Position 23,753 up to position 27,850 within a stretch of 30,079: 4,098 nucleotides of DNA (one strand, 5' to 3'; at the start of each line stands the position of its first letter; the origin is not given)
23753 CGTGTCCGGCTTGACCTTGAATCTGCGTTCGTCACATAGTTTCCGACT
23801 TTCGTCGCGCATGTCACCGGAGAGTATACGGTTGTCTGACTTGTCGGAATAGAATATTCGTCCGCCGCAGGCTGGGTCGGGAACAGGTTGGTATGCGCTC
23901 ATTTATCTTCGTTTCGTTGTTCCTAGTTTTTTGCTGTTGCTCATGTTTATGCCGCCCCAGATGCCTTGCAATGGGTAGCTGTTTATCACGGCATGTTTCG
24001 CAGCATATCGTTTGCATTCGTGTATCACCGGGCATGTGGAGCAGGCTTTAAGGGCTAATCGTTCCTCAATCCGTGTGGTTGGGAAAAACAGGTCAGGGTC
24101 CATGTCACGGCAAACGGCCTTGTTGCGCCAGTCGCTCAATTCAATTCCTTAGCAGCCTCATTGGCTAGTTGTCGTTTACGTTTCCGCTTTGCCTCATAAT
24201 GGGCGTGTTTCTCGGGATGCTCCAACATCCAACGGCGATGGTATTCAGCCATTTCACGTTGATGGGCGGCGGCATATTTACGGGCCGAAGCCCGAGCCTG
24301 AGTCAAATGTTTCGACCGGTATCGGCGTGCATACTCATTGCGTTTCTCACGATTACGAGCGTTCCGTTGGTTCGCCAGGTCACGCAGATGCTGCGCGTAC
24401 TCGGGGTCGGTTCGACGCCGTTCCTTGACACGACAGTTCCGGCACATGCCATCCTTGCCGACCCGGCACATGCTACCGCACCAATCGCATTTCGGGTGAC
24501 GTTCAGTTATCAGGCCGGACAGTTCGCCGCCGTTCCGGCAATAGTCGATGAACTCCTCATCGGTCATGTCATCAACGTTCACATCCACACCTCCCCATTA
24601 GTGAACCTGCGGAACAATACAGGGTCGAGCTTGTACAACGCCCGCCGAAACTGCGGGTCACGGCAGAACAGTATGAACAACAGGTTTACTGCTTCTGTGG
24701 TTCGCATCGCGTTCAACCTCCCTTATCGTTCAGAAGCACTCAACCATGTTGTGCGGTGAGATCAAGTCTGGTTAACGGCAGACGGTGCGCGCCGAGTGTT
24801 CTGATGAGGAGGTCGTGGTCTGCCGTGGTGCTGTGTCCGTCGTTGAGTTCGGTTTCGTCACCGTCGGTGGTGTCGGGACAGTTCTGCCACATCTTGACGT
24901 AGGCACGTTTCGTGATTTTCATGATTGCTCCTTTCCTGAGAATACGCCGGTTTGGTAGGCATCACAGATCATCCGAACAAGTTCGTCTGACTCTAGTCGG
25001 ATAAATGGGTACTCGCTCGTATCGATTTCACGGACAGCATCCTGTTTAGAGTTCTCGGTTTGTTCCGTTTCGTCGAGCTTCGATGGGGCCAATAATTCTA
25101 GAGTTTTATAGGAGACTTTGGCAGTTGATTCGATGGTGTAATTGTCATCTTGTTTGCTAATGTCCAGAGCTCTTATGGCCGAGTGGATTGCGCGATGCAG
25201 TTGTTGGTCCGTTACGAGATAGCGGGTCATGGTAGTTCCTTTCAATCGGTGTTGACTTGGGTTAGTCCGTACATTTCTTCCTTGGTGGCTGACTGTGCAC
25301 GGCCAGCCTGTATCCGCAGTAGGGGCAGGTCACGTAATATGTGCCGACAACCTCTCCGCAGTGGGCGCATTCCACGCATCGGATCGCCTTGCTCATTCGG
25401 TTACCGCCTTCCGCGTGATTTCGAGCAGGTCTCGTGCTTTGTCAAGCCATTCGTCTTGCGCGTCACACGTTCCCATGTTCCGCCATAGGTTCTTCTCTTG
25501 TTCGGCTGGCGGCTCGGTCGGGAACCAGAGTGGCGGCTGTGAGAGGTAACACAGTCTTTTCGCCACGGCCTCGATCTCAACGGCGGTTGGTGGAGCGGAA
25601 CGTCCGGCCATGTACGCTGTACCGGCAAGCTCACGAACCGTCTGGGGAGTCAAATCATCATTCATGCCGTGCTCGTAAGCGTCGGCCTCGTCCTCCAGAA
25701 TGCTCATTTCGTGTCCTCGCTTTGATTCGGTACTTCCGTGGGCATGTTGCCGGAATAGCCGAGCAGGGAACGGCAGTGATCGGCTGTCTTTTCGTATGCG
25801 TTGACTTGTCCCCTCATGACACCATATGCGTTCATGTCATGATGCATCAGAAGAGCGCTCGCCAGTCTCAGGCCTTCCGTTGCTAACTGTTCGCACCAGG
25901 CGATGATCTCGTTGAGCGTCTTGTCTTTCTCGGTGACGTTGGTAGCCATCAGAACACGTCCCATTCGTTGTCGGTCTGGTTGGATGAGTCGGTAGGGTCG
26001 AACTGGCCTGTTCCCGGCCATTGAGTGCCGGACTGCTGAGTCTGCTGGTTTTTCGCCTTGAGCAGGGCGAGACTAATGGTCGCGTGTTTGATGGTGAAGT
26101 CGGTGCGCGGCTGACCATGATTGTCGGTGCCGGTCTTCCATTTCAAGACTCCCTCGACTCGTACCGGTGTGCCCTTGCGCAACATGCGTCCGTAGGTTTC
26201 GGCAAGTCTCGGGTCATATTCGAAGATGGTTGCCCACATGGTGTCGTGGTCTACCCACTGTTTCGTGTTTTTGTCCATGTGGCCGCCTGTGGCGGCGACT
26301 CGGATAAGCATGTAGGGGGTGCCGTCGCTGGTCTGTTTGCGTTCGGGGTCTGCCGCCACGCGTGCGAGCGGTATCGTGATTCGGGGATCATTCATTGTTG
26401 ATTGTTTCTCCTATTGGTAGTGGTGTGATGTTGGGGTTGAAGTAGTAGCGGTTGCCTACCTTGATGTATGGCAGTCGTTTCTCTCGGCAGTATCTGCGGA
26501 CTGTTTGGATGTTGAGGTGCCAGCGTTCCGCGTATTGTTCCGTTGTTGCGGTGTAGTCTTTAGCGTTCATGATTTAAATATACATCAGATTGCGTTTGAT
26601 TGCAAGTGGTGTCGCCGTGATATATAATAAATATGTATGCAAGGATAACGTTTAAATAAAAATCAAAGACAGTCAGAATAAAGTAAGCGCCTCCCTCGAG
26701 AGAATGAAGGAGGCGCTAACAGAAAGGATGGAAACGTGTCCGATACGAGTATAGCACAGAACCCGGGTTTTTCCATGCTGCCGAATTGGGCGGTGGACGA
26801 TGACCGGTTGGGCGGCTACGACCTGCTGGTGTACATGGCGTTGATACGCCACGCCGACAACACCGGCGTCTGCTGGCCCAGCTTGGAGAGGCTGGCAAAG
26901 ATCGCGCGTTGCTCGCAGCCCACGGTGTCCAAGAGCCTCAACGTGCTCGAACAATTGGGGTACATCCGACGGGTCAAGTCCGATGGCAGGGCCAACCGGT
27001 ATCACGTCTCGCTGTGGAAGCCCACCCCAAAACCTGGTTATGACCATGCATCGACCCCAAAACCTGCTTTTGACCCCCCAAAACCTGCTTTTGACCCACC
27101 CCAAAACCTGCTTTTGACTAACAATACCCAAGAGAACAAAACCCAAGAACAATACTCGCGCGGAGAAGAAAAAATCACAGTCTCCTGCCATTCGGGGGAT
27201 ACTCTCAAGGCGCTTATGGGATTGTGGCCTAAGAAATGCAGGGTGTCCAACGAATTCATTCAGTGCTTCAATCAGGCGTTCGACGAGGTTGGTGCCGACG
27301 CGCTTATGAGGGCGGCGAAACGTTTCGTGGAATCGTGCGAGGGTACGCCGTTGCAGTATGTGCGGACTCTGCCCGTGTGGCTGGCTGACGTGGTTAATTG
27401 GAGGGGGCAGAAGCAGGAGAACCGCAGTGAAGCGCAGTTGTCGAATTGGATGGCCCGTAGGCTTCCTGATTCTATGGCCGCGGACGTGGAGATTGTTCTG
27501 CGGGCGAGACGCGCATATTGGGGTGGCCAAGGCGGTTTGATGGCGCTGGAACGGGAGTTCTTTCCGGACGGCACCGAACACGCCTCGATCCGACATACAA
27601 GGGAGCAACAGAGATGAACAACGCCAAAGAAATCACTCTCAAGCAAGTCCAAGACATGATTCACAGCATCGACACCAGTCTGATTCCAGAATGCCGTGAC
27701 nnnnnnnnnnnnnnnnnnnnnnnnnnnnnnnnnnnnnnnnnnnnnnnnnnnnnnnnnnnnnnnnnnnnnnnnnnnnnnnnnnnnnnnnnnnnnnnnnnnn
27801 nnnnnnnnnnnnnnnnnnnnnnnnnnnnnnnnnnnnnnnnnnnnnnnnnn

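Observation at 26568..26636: Back-to-back divergent promoters sharing one palindromic -35 hexamer; the leftward one is predicted leaderless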

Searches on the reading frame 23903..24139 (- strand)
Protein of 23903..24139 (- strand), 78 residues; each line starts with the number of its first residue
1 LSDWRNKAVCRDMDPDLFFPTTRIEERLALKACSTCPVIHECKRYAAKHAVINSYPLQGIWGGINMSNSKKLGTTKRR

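Call 66: search_protein_families(library=ncbifam, proteins=[window:23903-24139:-], max_evalue=0.01)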
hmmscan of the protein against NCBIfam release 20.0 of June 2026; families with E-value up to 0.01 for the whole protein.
window:23903-24139:- (78 aa): 0 families

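Call 67: search_protein_families(library=pfam, proteins=[window:23903-24139:-], max_evalue=0.01)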
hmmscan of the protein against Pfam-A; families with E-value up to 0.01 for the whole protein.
window:23903-24139:- (78 aa): 1 family
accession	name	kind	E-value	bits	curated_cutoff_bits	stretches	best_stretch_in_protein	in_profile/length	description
PF02467.21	Whib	-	7.5e-16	58.9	23.6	1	4-68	1-61/65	Transcription factor WhiB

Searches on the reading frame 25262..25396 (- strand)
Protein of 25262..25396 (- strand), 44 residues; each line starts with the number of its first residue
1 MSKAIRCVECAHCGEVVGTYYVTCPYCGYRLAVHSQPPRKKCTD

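Call 67: search_protein_families(library=pfam, proteins=[window:25262-25396:-], max_evalue=0.01)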
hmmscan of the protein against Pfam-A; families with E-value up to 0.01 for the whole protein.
window:25262-25396:- (44 aa): 4 families
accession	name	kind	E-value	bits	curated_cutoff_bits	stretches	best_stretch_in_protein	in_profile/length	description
PF13240.11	Zn_Ribbon_1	-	6.4e-05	23.1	25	1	10-31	2-23/23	zinc-ribbon domain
PF13248.11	Zn_ribbon_3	-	0.00022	21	27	1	8-31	3-26/26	zinc-ribbon domain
PF22289.1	DmmA-like_C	-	0.0003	21.1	27.4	1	5-34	2-31/44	Dimethylamine monooxygenase subunit DmmA-like, C-terminal domain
PF12773.13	DZR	-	0.00082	19.9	27.3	0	8-28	25-45/45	Double zinc ribbon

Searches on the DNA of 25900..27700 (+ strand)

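Call 6: search_dna_similar(query=window:25900-27700:+, collection=phages, mode=near, max_rows=30)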
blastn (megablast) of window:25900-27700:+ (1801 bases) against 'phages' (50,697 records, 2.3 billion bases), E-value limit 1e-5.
No match.

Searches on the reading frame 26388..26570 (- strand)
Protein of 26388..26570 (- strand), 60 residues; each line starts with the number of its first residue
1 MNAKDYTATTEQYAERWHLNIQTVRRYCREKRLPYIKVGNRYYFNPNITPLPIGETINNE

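Call 12: search_protein_families(library=pfam, proteins=[window:26388-26570:-], max_evalue=0.01)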
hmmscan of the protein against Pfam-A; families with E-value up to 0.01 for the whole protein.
window:26388-26570:- (60 aa): 2 families
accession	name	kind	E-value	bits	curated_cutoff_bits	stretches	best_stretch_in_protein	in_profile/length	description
PF12728.13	HTH_17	-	1.9e-07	31.6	27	1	9-45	3-39/51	Helix-turn-helix domain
PF20038.5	HTH_59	-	0.0097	16.3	27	1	8-31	8-31/66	Helix-turn-helix domain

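Call 27: search_protein_families(library=phrogs, proteins=[window:26388-26570:-], max_evalue=0.001)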
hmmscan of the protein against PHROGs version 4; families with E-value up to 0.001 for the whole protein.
window:26388-26570:- (60 aa): 0 families

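Call 65: search_solved_structures(query=window:26388-26570:-, max_evalue=1, show_alignments=2)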
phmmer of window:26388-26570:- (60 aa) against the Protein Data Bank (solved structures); distinct sequences matched with E-value up to 1: 6.
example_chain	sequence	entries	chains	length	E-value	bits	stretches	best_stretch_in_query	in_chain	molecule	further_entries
1lx8_A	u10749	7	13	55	0.064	16.8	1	15-49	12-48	Excisionase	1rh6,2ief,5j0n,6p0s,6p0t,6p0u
8ji0_A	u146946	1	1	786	0.068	16.7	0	39-58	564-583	Maltose/maltodextrin-binding periplasmic protein,Hemorrhagic toxin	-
2og0_A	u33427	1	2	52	0.073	16.6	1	15-48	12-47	Excisionase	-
1pm6_A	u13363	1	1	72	0.077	16.5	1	15-53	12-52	Excisionase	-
2xe1_A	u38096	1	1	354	0.3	14.7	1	18-49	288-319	OUTER MEMBRANE PROTEIN C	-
9wcb_A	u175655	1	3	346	0.38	14.4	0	18-49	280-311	Outer membrane porin C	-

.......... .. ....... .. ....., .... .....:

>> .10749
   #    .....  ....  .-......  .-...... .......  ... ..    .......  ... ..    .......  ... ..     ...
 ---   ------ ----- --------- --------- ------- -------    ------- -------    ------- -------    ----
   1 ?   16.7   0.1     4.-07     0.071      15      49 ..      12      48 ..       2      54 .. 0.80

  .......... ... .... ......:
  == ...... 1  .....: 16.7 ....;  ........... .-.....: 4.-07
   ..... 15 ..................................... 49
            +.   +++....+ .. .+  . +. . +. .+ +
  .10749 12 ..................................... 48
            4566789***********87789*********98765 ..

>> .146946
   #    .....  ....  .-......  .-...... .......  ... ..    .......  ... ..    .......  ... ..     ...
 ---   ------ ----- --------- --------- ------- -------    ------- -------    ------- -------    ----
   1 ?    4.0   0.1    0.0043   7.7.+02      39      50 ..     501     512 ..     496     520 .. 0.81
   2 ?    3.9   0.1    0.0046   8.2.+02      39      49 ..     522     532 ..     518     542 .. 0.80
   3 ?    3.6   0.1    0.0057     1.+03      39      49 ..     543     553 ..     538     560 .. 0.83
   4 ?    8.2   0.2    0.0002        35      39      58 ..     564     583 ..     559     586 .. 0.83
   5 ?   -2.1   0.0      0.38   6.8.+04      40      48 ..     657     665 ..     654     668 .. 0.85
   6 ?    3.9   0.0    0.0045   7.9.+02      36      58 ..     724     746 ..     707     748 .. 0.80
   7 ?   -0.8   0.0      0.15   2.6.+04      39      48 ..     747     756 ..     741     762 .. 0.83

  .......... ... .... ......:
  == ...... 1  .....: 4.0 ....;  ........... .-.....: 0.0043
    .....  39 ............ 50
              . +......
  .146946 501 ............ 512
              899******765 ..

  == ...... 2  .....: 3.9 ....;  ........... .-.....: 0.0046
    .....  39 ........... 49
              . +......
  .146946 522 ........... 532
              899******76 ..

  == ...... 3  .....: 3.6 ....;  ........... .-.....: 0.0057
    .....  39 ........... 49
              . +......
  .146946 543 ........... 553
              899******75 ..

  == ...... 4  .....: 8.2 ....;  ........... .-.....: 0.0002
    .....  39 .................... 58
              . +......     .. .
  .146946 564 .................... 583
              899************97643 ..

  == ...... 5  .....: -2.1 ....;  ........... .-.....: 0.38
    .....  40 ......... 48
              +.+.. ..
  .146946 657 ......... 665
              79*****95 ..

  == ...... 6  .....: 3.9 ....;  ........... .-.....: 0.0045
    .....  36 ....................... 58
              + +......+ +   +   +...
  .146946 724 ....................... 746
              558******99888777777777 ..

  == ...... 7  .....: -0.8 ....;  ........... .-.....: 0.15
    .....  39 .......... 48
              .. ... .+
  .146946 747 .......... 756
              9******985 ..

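Call 66: search_protein_families(library=ncbifam, proteins=[window:26388-26570:-], max_evalue=0.01)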
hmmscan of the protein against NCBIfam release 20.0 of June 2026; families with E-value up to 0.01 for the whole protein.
window:26388-26570:- (60 aa): 1 family
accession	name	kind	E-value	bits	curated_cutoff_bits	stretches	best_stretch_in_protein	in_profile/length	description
TIGR01764.1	excise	domain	0.00098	19.4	28.8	1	9-44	3-38/49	excisionase family DNA-binding protein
